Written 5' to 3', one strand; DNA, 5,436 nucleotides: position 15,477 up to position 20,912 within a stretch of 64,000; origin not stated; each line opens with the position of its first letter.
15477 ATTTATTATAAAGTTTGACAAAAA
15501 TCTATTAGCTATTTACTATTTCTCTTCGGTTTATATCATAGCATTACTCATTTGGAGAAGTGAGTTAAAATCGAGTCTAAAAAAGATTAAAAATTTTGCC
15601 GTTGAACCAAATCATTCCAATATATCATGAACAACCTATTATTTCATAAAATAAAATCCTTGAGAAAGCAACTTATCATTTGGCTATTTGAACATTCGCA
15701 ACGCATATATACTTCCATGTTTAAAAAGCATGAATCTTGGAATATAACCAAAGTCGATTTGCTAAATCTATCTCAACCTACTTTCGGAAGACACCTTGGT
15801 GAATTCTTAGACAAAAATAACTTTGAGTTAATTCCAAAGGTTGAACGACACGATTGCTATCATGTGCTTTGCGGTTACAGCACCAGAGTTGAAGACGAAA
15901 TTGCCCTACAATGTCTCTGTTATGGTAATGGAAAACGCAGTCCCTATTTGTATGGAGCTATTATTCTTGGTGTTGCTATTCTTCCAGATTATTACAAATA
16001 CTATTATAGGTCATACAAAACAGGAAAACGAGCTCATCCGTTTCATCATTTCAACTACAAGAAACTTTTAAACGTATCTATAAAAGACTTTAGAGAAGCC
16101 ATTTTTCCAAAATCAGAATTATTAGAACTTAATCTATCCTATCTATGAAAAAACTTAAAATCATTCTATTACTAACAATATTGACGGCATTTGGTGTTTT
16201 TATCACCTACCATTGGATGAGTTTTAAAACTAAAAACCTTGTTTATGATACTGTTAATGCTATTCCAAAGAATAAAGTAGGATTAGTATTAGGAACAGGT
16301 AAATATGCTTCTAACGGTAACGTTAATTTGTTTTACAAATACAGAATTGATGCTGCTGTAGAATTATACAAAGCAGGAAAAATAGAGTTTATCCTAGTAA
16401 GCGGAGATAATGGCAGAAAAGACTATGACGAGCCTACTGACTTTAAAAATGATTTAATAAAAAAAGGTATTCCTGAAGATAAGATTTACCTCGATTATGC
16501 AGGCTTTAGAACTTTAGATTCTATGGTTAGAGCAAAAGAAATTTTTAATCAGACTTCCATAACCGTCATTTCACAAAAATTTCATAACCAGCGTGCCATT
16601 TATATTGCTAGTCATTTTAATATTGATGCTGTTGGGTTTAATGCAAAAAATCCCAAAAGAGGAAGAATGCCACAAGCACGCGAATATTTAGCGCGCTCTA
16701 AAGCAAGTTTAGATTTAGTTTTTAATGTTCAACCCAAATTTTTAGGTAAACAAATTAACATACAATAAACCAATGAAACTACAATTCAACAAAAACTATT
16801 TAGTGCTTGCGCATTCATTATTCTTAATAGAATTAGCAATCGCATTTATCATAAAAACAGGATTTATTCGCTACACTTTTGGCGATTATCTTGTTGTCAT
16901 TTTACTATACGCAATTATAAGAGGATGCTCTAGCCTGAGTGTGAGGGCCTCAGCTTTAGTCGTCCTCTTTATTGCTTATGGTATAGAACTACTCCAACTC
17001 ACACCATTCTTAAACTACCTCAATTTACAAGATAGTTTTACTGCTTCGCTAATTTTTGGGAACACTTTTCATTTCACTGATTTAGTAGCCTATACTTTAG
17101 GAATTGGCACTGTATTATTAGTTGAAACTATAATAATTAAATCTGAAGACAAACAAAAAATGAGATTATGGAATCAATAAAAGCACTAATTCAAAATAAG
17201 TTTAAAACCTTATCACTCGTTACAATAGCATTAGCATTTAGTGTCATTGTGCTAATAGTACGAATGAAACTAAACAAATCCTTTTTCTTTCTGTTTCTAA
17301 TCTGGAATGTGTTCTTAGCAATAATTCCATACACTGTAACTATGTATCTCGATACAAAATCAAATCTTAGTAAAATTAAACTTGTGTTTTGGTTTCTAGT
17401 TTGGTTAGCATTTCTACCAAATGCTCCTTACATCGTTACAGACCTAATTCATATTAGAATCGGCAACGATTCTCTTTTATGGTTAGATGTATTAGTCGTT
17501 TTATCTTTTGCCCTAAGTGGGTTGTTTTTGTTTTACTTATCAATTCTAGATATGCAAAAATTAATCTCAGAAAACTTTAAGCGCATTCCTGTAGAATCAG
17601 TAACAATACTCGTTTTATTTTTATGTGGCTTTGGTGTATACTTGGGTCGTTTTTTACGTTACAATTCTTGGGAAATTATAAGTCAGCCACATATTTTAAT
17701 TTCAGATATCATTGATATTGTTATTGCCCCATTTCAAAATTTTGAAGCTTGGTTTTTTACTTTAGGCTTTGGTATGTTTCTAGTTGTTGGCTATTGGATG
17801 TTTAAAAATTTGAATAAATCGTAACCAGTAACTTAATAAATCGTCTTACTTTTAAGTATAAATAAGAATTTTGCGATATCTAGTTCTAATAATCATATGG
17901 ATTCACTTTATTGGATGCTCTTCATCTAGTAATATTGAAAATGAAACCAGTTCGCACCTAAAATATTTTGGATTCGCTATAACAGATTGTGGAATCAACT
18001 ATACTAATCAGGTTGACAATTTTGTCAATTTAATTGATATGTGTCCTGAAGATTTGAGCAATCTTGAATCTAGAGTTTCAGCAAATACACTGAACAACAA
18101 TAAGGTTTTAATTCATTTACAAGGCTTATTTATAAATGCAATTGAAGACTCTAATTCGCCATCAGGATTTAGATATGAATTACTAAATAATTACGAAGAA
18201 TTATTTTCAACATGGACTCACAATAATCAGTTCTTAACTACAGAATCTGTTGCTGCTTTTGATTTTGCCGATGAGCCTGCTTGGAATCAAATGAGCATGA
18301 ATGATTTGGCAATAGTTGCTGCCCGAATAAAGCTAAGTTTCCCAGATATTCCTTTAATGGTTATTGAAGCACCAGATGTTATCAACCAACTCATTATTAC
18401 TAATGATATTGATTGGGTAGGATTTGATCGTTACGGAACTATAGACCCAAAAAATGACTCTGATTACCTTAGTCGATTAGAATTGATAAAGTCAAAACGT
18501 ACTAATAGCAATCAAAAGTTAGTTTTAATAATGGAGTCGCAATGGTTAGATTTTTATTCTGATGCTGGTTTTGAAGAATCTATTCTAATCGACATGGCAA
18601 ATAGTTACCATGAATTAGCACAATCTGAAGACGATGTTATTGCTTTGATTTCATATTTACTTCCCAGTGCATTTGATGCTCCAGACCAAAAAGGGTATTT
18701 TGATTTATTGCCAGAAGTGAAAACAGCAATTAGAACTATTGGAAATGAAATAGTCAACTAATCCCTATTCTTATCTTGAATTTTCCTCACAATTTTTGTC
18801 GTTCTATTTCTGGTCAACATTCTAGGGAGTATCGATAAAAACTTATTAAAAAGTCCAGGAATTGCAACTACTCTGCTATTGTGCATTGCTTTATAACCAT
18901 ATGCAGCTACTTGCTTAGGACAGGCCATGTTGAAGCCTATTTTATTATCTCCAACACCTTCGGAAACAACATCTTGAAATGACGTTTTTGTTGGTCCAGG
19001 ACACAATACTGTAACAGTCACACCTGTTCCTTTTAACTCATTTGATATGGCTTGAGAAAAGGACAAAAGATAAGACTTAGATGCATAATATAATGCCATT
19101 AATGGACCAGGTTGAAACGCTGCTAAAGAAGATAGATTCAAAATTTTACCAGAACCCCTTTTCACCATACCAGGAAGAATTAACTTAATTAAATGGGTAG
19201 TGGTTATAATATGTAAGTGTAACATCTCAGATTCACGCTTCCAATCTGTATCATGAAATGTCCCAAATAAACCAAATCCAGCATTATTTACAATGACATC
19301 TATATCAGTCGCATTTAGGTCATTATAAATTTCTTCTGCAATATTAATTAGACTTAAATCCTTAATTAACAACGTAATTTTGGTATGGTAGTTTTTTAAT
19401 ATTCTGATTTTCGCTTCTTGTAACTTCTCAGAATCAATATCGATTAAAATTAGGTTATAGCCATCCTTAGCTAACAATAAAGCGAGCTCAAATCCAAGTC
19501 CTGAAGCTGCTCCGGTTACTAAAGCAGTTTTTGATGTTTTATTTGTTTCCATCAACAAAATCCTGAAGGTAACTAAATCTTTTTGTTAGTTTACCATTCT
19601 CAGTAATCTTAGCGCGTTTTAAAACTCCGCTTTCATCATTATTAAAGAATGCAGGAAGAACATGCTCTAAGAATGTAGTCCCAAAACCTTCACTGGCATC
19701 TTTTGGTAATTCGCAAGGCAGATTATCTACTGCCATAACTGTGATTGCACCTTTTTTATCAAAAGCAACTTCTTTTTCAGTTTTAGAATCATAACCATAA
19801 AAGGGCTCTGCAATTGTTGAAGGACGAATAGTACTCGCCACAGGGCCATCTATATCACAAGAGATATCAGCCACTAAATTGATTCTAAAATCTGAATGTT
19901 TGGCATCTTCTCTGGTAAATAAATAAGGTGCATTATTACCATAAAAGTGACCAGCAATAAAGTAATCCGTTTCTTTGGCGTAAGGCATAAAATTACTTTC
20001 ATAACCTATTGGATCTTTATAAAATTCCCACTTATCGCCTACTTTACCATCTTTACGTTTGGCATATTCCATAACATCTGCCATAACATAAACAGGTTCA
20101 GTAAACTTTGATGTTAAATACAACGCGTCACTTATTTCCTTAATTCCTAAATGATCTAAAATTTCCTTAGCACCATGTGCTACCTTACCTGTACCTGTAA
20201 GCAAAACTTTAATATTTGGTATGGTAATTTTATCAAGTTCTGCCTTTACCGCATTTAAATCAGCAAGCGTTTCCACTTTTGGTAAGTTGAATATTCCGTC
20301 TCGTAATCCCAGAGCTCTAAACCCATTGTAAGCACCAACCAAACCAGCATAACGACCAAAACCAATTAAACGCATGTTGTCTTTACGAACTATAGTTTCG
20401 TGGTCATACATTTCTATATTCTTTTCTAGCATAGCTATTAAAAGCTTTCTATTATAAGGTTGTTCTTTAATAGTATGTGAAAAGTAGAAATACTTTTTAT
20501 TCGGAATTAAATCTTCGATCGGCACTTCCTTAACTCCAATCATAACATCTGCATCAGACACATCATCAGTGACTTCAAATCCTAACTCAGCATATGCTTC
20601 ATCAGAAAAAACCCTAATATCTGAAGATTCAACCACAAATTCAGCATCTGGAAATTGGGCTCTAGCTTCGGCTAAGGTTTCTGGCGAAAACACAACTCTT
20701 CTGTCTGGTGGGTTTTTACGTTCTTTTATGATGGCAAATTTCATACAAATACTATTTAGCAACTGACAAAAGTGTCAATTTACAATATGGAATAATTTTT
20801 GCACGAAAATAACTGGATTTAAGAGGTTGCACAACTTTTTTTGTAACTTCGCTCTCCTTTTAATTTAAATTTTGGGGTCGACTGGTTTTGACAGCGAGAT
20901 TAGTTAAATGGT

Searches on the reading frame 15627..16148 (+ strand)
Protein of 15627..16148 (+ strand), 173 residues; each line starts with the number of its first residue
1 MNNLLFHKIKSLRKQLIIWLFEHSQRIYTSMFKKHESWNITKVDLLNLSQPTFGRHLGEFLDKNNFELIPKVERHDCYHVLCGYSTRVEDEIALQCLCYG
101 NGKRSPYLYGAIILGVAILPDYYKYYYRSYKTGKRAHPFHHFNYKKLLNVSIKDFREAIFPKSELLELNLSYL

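Call 86: search_protein_families(library=pfam, proteins=[window:15627-16148:+], max_evalue=0.001)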
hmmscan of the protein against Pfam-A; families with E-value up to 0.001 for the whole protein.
window:15627-16148:+ (173 aa): 1 family
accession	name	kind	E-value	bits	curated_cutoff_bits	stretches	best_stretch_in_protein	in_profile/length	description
PF05019.18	Coq4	-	1.3e-08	34.9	22.9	1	73-158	124-214/221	Coenzyme Q (ubiquinone) biosynthesis protein Coq4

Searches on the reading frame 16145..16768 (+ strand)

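Call 86: search_protein_families(library=pfam, proteins=[window:16145-16768:+], max_evalue=0.001)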
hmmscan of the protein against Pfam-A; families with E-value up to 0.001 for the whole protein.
window:16145-16768:+ (207 aa): 1 family
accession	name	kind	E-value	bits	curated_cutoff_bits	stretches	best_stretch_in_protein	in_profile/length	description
PF02698.23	DUF218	-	1.7e-20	73.7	27.6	1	47-173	4-110/133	DUF218 domain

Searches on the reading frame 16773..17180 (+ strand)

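Call 86: search_protein_families(library=pfam, proteins=[window:16773-17180:+], max_evalue=0.001)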
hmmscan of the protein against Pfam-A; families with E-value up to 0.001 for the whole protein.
window:16773-17180:+ (135 aa): 1 family
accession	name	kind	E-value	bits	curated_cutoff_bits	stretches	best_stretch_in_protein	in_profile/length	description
PF10990.13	DUF2809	-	6.6e-18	65.6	29.3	1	29-111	3-86/86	Protein of unknown function (DUF2809)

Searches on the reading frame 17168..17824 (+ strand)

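Call 86: search_protein_families(library=pfam, proteins=[window:17168-17824:+], max_evalue=0.001)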
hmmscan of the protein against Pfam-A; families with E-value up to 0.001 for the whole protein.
window:17168-17824:+ (218 aa): 1 family
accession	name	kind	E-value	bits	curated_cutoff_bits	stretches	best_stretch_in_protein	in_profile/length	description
PF07099.16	DUF1361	-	1.3e-41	142.8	25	1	46-206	1-167/169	Protein of unknown function (DUF1361)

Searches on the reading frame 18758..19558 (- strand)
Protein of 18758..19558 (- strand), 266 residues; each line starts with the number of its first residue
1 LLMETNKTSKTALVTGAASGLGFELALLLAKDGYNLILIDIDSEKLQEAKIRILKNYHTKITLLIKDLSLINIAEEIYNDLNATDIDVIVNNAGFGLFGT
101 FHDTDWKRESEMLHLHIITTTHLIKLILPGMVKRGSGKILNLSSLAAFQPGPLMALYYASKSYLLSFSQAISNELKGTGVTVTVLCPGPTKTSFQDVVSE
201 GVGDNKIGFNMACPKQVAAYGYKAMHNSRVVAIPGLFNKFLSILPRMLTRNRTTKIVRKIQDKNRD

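Call 86: search_protein_families(library=pfam, proteins=[window:18758-19558:-], max_evalue=0.001)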
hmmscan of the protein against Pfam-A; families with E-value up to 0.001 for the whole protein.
window:18758-19558:- (266 aa): 3 families
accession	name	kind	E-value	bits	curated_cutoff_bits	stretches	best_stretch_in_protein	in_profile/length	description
PF00106.31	adh_short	-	2e-39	135.6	26.6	1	10-199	1-191/195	short chain dehydrogenase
PF13561.12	adh_short_C2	-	3e-25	89.6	27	1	16-199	1-185/236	Enoyl-(Acyl carrier protein) reductase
PF08659.16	KR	-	2.1e-06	28.2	22.6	1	11-173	2-165/180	KR domain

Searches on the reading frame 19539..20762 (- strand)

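Call 11: search_protein_families(library=pfam, proteins=[window:19539-20762:-])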
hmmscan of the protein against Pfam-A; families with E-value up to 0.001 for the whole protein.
window:19539-20762:- (407 aa): 2 families
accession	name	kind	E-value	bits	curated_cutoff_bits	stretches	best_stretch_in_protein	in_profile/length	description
PF05222.21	AlaDh_PNT_N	-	1.4e-14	55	30.4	1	11-140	2-134/136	Alanine dehydrogenase/PNT, N-terminal domain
PF01262.27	AlaDh_PNT_C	-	9.9e-05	22.3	23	0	256-389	84-202/214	Alanine dehydrogenase/PNT, C-terminal domain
